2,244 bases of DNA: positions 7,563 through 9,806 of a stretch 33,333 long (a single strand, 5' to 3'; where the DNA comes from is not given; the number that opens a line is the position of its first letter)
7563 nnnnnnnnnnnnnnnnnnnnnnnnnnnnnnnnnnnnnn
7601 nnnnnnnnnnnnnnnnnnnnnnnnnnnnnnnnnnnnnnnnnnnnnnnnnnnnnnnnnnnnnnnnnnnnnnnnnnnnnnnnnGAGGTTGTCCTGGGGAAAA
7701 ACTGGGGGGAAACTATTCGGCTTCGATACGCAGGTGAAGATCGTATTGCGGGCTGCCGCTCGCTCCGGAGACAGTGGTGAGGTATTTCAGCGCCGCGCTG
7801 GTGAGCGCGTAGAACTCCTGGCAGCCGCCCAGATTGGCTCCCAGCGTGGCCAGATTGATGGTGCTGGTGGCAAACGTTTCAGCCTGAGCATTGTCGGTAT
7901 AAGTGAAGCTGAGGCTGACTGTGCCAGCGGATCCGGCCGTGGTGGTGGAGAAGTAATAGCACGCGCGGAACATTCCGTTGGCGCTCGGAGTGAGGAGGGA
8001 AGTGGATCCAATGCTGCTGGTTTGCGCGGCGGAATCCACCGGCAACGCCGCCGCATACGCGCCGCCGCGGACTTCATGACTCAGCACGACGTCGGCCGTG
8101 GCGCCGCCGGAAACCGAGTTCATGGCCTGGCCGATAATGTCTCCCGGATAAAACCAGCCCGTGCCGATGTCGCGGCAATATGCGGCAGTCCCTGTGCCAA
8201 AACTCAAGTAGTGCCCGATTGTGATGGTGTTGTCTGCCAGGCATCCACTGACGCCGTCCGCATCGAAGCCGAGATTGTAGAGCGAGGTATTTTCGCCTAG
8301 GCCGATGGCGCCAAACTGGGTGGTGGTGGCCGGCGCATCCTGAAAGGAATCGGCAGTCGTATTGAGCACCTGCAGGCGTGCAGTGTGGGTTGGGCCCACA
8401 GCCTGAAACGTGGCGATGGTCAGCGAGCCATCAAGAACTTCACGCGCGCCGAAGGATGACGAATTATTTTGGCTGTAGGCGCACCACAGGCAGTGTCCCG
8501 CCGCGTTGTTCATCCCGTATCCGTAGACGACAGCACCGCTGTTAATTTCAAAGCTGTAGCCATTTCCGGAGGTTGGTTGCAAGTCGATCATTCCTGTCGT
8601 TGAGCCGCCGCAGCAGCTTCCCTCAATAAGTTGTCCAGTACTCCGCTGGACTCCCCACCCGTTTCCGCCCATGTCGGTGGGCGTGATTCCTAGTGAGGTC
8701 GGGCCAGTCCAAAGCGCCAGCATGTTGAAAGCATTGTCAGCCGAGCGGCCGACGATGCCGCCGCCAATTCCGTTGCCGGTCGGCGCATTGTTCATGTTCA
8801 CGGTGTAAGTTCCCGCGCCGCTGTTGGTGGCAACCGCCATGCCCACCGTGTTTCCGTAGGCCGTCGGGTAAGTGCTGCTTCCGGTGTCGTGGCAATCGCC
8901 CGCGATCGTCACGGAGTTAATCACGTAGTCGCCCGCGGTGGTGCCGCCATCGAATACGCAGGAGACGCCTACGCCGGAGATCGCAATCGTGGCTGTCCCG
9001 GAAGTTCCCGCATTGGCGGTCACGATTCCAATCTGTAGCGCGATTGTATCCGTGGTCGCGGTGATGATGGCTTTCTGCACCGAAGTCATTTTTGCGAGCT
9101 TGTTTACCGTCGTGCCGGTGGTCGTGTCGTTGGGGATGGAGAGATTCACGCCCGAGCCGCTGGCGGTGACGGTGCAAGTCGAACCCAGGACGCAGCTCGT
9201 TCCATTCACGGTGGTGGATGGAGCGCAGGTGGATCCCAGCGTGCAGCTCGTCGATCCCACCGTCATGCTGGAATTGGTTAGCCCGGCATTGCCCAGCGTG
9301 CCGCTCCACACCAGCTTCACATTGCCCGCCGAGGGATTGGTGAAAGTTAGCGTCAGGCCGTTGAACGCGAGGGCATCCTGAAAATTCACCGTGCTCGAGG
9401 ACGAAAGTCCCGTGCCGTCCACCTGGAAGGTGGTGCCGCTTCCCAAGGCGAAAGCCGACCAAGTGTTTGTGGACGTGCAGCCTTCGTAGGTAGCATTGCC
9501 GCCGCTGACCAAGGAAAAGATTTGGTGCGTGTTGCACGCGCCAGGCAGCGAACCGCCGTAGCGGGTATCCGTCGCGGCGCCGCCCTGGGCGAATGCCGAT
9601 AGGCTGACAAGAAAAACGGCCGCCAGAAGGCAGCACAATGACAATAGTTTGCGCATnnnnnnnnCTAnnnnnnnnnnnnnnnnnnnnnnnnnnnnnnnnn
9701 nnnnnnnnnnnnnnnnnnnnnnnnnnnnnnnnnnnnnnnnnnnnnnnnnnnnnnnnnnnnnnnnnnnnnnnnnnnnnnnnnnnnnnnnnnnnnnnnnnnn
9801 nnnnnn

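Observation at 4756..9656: Signal-peptide and lipoprotein-bearing proteins sit where tail fibres are expected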

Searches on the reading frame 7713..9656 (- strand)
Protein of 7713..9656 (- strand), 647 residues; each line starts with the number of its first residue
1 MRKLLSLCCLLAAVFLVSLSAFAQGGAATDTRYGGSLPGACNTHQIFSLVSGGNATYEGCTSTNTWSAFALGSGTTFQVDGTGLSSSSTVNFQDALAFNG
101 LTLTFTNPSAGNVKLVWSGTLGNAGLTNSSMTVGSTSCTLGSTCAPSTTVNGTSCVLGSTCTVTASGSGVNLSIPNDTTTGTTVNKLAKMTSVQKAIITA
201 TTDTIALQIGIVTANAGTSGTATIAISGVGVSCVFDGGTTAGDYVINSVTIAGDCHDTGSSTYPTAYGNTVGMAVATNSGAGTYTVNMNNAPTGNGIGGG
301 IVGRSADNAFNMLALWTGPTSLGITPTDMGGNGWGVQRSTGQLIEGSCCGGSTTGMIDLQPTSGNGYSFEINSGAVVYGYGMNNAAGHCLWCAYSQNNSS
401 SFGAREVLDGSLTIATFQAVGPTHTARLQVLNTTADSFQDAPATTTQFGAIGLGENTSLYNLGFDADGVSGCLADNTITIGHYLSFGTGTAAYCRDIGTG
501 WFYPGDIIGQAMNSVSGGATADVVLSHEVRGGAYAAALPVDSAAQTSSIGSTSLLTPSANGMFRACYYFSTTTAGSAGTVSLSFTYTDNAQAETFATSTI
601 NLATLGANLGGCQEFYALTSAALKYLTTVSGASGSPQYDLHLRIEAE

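Call 5: search_protein_families(library=pfam, proteins=[window:7713-9656:-], max_evalue=0.1)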
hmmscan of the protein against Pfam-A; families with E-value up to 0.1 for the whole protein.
window:7713-9656:- (647 aa): 0 families

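Call 6: search_protein_families(library=phrogs, proteins=[window:7713-9656:-], max_evalue=0.01)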
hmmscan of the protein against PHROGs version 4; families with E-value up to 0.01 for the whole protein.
window:7713-9656:- (647 aa): 0 families

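Call 9: search_solved_structures(query=window:7713-9656:-, max_evalue=1)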
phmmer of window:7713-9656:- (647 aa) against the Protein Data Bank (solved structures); distinct sequences matched with E-value up to 1: 4.
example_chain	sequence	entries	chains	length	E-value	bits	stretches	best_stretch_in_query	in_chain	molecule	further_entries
6zjg_LLL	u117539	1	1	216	0.021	16.6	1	28-168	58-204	ACPA E4 Fab fragment - light chain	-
5ocy_L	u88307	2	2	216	0.021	16.6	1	28-168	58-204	ACPA E4 Fab fragment - light chain | Fab fragment of ACPA E4 - Light chain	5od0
6ion_L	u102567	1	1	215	0.18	13.6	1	28-135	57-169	anti-C4.4A antibody 11H10, light chain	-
2pgc_A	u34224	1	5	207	0.55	12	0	426-465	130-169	uncharacterized protein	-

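Call 14: find_homologous_proteins(query=window:7713-9656:-, max_evalue=0.001)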
Query window:7713-9656:- (647 aa): 72 proteins with E <= 0.001 among 8000 candidates.
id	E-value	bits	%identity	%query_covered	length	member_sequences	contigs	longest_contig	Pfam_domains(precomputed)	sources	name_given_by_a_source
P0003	0.0e+0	1390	100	100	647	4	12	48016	-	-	-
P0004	2.7e-100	355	36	74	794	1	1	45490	-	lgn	-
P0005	1.4e-42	164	58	18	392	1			-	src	-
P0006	1.4e-37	148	57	18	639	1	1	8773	-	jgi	jgi:hypothetical protein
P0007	4.6e-32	130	54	18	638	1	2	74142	-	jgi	jgi:hypothetical protein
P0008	7.0e-32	129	59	18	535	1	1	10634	-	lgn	-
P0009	3.4e-28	117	52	18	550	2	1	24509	-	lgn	-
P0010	2.9e-25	107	66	12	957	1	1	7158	-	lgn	-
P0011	3.9e-25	107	40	18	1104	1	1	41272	-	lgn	-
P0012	2.5e-23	101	47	21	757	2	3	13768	-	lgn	-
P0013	5.2e-20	90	54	17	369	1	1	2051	-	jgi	jgi:hypothetical protein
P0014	9.6e-20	89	44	26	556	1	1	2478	-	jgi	jgi:hypothetical protein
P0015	1.8e-19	88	36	21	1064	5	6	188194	PF01391.24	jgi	jgi:hypothetical protein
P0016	1.8e-19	88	45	26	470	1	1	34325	-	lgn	-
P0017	2.6e-19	87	54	19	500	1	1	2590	-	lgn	-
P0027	6.8e-17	79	52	22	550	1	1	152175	-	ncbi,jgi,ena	jgi:hypothetical protein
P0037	1.2e-15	75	50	18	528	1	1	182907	-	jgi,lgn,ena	-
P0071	2.7e-7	48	42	20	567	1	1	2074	-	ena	-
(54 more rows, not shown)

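Call 17: find_encoding_contigs(protein=P0004, flank=10000, max_places=2)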
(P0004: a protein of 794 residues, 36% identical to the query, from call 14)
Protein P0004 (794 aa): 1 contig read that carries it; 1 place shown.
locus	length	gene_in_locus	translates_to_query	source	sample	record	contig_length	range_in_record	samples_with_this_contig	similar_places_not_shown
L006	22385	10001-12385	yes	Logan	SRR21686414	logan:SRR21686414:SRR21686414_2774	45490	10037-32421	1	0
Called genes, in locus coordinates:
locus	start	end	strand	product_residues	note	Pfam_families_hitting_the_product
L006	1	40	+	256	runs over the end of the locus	-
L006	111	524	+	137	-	-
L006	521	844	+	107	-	-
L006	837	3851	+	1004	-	-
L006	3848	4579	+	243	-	PF09343:DUF2460 (faint)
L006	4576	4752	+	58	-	-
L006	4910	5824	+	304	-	-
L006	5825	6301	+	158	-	-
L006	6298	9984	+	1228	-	PF13550:Phage-tail_3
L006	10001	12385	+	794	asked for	-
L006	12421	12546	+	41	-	-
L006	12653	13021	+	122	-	-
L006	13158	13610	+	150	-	-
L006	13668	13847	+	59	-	-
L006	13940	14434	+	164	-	-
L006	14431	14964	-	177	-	-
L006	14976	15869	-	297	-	PF02086:MethyltransfD12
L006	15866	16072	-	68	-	-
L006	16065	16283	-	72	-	-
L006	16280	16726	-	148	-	PF13456:RVT_3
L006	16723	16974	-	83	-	-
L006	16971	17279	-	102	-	-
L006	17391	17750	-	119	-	-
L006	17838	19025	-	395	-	PF10282:Lactonase (faint)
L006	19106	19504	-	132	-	-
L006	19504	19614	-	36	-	-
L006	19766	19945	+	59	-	-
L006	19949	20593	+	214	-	-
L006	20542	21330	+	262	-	-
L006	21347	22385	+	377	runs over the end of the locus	-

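Call 18: find_encoding_contigs(protein=P0027, flank=10000, max_places=2)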
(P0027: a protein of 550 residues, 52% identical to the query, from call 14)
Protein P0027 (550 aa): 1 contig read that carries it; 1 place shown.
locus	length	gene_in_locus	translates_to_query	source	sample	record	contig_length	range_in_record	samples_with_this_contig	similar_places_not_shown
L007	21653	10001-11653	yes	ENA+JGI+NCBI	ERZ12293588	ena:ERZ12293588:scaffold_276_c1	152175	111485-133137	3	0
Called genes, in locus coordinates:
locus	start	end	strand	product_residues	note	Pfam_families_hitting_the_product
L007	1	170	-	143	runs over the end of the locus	PF02082:Rrf2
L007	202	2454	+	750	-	PF14522:Cytochrome_C7 (faint), PF07721:TPR_4 (faint), PF13176:TPR_7 (faint), PF13181:TPR_8 (faint), PF09699:Paired_CXXCH_1 (weak), PF13432:TPR_16 (weak), PF14559:TPR_19 (weak), PF13432:TPR_16 (weak), +14 more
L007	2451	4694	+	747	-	PF09699:Paired_CXXCH_1 (faint), PF24575:TPR_Slam (faint), PF23914:TPR_CcmH_CycH (weak), PF00515:TPR_1 (weak), PF07719:TPR_2 (weak), PF13414:TPR_11, PF13432:TPR_16, PF14559:TPR_19 (weak), +8 more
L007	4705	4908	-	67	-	-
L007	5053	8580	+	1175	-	PF13620:CarboxypepD_reg, PF13715:CarbopepD_reg_2, PF25183:OMP_b-brl_4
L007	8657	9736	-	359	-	PF02350:Epimerase_2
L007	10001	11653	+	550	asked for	-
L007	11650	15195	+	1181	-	PF05345:He_PIG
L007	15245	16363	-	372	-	PF01757:Acyl_transf_3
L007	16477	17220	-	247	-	PF05050:Methyltransf_21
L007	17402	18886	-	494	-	PF01943:Polysacc_synt, PF13440:Polysacc_synt_3, PF03023:MurJ (faint)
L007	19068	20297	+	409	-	PF00534:Glycos_transf_1, PF13692:Glyco_trans_1_4, PF13524:Glyco_trans_1_2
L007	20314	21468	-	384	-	PF00534:Glycos_transf_1, PF13692:Glyco_trans_1_4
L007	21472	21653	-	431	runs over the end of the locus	PF04932:Wzy_C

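Call 19: find_encoding_contigs(protein=P0037, flank=10000, max_places=2)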
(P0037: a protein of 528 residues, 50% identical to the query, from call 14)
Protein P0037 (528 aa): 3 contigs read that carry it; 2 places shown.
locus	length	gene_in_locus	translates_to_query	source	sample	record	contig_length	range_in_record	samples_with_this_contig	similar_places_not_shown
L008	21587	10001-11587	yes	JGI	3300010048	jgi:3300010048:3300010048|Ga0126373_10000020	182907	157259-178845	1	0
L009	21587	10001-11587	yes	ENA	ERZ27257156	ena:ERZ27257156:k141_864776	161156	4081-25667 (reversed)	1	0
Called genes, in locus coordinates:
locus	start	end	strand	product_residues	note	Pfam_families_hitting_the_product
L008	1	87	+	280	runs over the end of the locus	-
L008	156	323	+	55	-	-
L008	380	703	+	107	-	-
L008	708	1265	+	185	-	PF00300:His_Phos_1 (weak)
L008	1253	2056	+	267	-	-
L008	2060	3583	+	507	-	PF11134:Phage_stabilise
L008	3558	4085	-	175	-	-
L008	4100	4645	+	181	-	-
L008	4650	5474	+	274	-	-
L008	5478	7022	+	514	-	-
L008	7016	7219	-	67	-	-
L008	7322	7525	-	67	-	-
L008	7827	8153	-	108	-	-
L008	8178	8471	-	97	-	-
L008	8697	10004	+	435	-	-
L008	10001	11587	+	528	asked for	-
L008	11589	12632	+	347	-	PF13620:CarboxypepD_reg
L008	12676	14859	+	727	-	-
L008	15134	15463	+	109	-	-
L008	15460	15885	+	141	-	PF00959:Phage_lysozyme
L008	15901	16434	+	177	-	-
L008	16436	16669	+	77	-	-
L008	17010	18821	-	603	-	-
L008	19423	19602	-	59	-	-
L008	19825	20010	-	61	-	-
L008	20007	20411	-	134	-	PF04480:DUF559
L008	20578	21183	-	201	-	-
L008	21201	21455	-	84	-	-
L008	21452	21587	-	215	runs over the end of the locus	-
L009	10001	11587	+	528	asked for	-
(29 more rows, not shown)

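Call 25: search_dna_similar(query=window:7713-9656:-, collection=phages, mode=protein, max_evalue=0.001, max_rows=20)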
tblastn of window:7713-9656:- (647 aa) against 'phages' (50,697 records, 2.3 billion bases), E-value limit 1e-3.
No match.

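Call 60: predict_structure(alignment_id=A2)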
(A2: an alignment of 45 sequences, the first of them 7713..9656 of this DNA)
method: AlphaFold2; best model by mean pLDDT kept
length: 647 residues; sequences in the alignment: 45
mean_pLDDT: 62.7   pTM: 0.40
mean pLDDT of the five models: 62.7, 58.2, 56.9, 56.8, 54.7
residues with pLDDT >= 90: 137; 70-90: 109; 50-70: 191; < 50: 210
segments of 3 or more residues with pLDDT < 50: 20-27, 71-76, 295-462, 527-544
pLDDT, mean of each block of 10 residues (from residue 1): 69 61 50 78 76 60 74 49 56 63 66 64 64 66 54 57 88 96 97 94 87 97 94 98 96 97 87 97 93 47 35 36 31 33 31 31 34 33 30 30 31 33 32 33 32 36 58 92 85 86 74 92 65 36 46 57 72 63 67 62 60 67 66 62 70
secondary structure, 60 per line:
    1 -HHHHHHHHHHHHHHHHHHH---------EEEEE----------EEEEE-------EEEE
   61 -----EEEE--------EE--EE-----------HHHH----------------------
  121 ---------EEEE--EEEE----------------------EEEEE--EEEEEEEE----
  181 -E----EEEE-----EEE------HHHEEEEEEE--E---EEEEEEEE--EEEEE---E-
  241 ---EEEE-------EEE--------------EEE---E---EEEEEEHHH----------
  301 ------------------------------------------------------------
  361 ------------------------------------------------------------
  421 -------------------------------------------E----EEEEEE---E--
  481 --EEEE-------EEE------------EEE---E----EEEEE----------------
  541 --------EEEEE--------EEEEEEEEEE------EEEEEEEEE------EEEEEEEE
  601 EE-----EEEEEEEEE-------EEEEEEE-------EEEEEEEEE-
elements in order: H2-20 E30-34 E45-49 E57-60 E66-69 H95-98 E130-133 E136-139 E162-166 E169-176 E187-190 E196-198 E208-214 E221-228 E231-235 E244-247 E255-257 E272-274 E282-287 E469-474 E483-486 E494-496 E509-511 E520-524 E549-553 E562-571 E578-586 E593-602 E608-616 E624-630 E638-646

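Call 64: fold_search(model_id=the predicted structure, library=pdb)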
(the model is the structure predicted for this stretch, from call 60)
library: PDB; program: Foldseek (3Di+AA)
matches with E <= 10: 1525; with E <= 0.001: 0
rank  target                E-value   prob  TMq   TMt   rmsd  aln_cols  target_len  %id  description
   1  8ond_B                3.3e-03  0.77  0.11  0.18  20.7       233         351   19  Structure of the C-terminal domains of the Bdellovibrio bacteriovorus Bd2133 fibre (released 2023-10-25)
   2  6a3v_O                3.7e-03  1.00  0.11  0.41   4.2        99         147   17  Complex structure of human 4-1BB and 4-1BBL (released 2018-10-10)
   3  6mge_B                4.2e-03  1.00  0.11  0.39   4.1        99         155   16  Structure of human 4-1BBL (released 2018-11-21)
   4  8ond_A                4.2e-03  0.97  0.11  0.18  12.3       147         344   21  Structure of the C-terminal domains of the Bdellovibrio bacteriovorus Bd2133 fibre (released 2023-10-25)
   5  9b8i                  4.9e-03  0.51  0.09  0.08  15.8       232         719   12  Cryo-EM structure of the E. coli cellulose synthase BcsB-BcsC fusion protein (released 2025-02-19)
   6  7vnj_D                5.2e-03  1.00  0.12  0.15   4.1       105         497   10  Complex structure of Clostridioides difficile enzymatic component (CDTa) and binding component (CDTb) pore with short  (released 2022-10-26)
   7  8hdt_G                6.1e-03  1.00  0.15  0.50   5.8       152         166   15  Cyanophage Pam3 capsid asymmetric unit (released 2023-01-18)
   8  6yf6_B                6.5e-03  1.00  0.13  0.52   3.3       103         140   14  EclA C-terminal domain; sugar-binding protein (released 2021-04-07)
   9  9fmt_F                6.5e-03  0.38  0.08  0.08  15.6       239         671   13  Cryo-EM structure of the BcsB hexameric crown from the E. coli cellulose secretion macrocomplex (released 2024-10-16)
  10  3p6b_A                7.6e-03  1.00  0.11  0.33   4.2        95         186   14  The crystal structure of CelK CBM4 from Clostridium thermocellum (released 2011-08-24)
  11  6zps_AAA              7.6e-03  1.00  0.10  0.11   5.2        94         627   18  Structure of Unliganded MgGH51 a-L-Arabinofuranosidase Crystal Type 3 Collected at 2.75 A (released 2020-11-11)
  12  2zex_A                7.6e-03  0.99  0.12  0.38   5.5       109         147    9  Family 16 carbohydrate binding module (released 2008-03-04)
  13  6mgp_C                8.1e-03  1.00  0.11  0.40   4.1        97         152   16  Structure of human 4-1BB / 4-1BBL complex (released 2018-11-14)
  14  6d3n                  8.5e-03  1.00  0.12  0.46   4.4       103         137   16  Crystal structure of h4-1BB ligand (released 2018-05-09)
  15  8xcg_J                9.5e-03  1.00  0.12  0.13   4.4       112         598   12  Tail tip complex of bacteriophage lambda in the open state (released 2024-05-01)
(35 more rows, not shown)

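Call 80: search_protein_families(library=phrogs, proteins=[P0037, L008:11589-12632:+, L008:12676-14859:+, L008:8697-10004:+, L008:17010-18821:-], max_evalue=0.01)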
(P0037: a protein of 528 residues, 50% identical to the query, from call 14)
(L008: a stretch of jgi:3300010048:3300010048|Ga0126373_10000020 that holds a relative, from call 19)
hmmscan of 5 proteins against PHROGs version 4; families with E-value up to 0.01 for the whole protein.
P0037 (528 aa): 0 families

L008:11589-12632:+ (347 aa): 0 families

L008:12676-14859:+ (727 aa): 0 families

L008:8697-10004:+ (435 aa): 0 families

L008:17010-18821:- (603 aa): 0 families

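Call 105: search_protein_families(library=pfam, proteins=[P0037, P0071], max_evalue=1)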
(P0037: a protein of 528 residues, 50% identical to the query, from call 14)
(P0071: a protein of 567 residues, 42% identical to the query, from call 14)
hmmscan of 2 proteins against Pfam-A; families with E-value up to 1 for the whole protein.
P0037 (528 aa): 0 families

P0071 (567 aa): 0 families

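Call 111: fold_search(model_id=the predicted structure, library=viral)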
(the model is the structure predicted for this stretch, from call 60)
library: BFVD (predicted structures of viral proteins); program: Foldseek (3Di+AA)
matches with E <= 10: 685; with E <= 0.001: 65
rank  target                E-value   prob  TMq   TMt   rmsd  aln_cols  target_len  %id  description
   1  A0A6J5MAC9            1.1e-09  1.00  0.16  0.14  58.7       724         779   14  Uncharacterized protein [uncultured Caudovirales phage]
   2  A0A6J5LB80            2.3e-08  1.00  0.15  0.17  45.4       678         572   13  Uncharacterized protein [uncultured Caudovirales phage]
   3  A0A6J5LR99            3.4e-08  1.00  0.16  0.17  62.8       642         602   12  Uncharacterized protein (Fragment) [uncultured Caudovirales phage]
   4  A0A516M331            9.8e-08  1.00  0.15  0.19  50.2       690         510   12  (no name in the UniProt tables at hand)
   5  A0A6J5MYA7            1.3e-07  0.99  0.14  0.12  81.5       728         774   14  Collagen triple helix repeat [uncultured Caudovirales phage]
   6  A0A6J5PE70            2.8e-07  1.00  0.18  0.22  32.2       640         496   12  Uncharacterized protein [uncultured Caudovirales phage]
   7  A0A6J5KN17            3.5e-07  1.00  0.16  0.10  37.0       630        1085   15  Intramolecular chaperone auto-processing domain containing protein [uncultured Caudovirales phage]
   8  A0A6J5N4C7            5.8e-07  0.99  0.15  0.14  73.4       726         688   13  Uncharacterized protein [uncultured Caudovirales phage]
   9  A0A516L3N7            5.0e-06  0.80  0.11  0.12  68.9       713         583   14  (no name in the UniProt tables at hand)
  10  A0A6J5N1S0            9.2e-06  0.97  0.16  0.12  44.7       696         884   14  Uncharacterized protein [uncultured Caudovirales phage]
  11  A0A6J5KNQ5            1.1e-05  0.97  0.15  0.16  47.3       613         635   14  Collagen triple helix repeat [uncultured Caudovirales phage]
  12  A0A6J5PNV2            1.3e-05  0.99  0.17  0.12  51.5       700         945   12  Major tropism determinant N-terminal domain-containing protein [uncultured Caudovirales phage]
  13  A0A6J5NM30            1.3e-05  0.97  0.15  0.13  28.5       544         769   14  Uncharacterized protein [uncultured Caudovirales phage]
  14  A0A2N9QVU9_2          1.4e-05  0.96  0.15  0.10  38.3       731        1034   10  (no name in the UniProt tables at hand)
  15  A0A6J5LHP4            2.5e-05  0.69  0.10  0.08  43.5       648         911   18  C1q domain containing protein [uncultured Caudovirales phage]
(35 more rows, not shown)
